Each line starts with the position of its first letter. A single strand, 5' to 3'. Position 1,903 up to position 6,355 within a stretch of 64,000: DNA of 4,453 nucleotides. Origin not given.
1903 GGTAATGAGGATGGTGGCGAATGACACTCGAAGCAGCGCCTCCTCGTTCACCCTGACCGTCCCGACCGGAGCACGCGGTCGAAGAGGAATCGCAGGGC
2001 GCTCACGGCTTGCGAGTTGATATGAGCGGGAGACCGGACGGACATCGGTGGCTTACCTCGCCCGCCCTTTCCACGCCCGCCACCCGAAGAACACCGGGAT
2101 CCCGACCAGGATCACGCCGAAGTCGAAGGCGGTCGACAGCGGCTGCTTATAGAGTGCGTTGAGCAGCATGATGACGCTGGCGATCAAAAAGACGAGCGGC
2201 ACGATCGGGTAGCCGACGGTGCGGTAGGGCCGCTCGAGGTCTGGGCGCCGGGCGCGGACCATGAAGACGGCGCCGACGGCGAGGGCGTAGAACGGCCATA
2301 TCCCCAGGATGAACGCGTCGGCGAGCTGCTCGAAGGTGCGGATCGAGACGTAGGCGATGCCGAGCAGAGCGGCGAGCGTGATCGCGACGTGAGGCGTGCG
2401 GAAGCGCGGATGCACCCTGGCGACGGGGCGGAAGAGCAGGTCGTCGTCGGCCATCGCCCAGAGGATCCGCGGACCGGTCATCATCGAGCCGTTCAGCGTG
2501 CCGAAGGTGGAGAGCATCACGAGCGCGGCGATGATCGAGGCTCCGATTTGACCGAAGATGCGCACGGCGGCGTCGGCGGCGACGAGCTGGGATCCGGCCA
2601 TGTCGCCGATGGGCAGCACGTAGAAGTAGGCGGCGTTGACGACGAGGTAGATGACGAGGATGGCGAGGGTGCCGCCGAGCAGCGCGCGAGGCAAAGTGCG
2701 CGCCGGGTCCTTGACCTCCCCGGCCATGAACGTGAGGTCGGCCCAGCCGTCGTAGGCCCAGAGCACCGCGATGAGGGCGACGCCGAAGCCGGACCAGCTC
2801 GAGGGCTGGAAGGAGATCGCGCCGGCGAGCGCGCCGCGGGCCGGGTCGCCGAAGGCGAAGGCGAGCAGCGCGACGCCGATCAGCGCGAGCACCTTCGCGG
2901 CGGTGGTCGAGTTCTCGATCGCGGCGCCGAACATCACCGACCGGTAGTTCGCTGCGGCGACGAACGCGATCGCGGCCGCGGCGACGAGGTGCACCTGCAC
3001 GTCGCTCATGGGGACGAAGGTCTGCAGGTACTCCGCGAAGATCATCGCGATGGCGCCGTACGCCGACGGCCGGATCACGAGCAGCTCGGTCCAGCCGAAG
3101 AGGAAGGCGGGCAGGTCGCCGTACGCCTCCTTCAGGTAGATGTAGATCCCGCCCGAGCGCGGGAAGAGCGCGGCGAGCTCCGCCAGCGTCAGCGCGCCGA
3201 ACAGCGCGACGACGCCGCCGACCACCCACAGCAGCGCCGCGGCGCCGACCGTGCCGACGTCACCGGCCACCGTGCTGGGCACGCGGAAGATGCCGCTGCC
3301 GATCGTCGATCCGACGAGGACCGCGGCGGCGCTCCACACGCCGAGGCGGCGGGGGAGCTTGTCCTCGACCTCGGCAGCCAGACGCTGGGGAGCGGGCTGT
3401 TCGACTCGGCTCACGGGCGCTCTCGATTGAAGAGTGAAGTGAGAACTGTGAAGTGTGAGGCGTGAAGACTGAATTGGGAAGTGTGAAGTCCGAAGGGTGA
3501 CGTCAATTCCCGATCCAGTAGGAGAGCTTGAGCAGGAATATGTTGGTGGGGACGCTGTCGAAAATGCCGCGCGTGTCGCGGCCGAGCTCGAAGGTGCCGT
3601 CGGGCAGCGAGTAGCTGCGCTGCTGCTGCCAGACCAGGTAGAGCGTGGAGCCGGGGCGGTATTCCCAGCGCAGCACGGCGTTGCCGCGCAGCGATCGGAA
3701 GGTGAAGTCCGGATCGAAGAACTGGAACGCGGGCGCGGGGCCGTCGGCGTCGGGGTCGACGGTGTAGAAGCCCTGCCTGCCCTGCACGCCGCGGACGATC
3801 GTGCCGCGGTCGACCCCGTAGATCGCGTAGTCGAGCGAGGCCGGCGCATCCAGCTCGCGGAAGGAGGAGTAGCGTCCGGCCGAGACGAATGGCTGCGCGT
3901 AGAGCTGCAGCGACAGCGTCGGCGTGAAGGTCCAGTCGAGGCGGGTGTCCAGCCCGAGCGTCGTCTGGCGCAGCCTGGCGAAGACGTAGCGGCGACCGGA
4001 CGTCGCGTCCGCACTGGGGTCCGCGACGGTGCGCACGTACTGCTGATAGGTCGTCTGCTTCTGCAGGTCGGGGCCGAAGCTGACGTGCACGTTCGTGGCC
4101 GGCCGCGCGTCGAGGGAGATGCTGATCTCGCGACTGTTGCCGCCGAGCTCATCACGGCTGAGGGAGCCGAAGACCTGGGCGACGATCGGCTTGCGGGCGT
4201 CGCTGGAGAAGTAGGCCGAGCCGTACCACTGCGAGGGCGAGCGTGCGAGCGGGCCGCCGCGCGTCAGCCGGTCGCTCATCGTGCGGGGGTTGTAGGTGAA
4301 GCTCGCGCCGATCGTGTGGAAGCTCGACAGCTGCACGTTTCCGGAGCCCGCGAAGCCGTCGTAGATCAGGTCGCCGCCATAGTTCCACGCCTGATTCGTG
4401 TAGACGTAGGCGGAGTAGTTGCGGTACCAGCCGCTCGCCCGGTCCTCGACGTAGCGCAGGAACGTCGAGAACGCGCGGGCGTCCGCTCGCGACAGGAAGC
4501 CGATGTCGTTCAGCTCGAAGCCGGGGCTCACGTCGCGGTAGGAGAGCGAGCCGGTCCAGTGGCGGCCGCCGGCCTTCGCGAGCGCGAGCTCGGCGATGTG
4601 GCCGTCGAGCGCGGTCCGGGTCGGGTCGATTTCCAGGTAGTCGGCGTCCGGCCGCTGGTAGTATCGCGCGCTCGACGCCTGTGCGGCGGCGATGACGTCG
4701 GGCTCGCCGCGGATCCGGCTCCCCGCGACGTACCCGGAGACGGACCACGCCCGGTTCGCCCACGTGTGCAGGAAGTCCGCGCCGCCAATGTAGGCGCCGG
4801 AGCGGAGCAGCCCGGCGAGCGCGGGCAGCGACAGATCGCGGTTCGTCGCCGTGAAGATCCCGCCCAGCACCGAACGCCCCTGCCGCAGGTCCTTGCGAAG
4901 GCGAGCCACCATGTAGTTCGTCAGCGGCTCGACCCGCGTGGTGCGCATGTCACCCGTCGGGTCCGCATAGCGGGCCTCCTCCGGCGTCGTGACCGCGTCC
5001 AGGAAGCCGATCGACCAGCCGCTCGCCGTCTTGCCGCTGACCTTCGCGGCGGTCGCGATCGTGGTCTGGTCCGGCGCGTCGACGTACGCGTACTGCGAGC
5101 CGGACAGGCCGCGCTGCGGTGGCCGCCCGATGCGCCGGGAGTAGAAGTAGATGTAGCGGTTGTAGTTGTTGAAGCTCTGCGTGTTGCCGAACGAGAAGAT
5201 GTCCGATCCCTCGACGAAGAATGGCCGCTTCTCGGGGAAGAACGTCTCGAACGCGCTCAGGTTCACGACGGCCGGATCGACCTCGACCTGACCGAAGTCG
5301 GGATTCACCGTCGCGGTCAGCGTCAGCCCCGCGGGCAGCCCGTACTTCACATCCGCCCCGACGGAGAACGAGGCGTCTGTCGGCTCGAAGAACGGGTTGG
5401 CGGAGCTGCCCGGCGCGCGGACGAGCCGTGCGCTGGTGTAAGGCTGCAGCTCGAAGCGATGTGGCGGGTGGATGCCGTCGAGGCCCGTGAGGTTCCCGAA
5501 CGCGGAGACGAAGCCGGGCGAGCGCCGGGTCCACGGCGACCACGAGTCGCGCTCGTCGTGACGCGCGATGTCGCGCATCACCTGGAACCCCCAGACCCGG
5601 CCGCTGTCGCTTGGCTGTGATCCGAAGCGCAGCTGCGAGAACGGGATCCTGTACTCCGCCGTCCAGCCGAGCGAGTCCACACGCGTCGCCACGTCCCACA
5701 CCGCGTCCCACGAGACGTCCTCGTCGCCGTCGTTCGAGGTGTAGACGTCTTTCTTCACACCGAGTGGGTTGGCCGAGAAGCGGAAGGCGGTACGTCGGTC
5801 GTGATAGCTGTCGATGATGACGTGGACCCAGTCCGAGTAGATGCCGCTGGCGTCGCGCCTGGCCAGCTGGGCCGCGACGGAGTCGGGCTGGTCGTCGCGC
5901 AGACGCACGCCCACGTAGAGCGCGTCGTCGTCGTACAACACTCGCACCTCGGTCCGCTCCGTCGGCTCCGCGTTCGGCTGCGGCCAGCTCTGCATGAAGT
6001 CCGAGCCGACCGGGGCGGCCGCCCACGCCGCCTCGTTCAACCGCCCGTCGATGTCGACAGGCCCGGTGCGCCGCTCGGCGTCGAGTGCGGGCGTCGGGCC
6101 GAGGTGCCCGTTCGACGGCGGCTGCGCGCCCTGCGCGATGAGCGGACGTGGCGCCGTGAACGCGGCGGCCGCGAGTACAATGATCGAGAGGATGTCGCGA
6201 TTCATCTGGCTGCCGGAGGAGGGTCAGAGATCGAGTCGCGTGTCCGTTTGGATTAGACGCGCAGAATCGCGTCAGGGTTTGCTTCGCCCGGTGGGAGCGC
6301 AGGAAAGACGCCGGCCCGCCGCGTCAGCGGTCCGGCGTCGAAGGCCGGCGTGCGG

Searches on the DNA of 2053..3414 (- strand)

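Call 76: search_rna_families(sources=[L137, L138, L139, L140, L143, L130, L136], threshold=gathering)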
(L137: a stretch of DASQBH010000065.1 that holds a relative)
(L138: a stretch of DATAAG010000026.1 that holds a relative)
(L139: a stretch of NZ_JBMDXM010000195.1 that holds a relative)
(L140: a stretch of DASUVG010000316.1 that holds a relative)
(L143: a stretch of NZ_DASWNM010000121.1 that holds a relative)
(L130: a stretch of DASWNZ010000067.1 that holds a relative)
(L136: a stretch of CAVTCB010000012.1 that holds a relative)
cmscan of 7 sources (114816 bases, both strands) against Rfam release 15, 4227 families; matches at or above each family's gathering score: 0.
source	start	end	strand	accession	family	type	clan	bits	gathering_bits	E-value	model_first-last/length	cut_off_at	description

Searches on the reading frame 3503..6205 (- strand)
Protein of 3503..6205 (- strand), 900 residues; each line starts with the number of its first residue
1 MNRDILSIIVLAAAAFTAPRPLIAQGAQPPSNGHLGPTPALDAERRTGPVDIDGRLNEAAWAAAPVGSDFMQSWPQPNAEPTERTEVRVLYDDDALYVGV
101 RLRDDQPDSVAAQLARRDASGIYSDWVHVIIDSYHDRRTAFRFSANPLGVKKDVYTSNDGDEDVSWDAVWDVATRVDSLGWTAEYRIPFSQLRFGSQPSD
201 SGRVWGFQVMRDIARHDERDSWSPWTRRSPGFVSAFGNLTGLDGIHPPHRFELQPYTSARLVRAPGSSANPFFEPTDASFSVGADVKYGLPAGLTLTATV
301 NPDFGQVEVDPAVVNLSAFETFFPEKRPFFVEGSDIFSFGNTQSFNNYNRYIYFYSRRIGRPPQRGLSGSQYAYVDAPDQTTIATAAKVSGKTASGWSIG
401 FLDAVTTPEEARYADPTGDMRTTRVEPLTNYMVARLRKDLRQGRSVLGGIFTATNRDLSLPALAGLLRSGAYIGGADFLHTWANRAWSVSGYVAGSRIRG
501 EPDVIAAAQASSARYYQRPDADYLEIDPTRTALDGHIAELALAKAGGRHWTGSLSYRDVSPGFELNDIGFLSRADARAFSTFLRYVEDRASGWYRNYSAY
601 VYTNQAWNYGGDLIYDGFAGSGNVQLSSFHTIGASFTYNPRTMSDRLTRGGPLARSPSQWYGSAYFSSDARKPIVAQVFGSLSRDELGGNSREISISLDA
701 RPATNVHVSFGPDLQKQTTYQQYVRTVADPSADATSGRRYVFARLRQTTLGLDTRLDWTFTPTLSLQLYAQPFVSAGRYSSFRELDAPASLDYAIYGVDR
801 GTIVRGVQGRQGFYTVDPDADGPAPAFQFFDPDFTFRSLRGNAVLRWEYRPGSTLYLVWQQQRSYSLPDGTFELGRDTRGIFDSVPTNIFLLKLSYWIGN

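Call 10: search_protein_families(library=pfam, proteins=[window:3503-6205:-])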
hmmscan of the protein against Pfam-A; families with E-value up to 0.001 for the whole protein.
window:3503-6205:- (900 aa): 2 families
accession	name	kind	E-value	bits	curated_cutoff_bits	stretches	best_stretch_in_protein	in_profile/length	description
PF19313.5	DUF5916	-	1.2e-67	229.4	22.6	1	247-898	1-563/572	Domain of unknown function (DUF5916)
PF06452.16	CBM9_1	-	1.9e-12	47.9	23.4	1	52-226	1-164/185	Carbohydrate family 9 binding domain-like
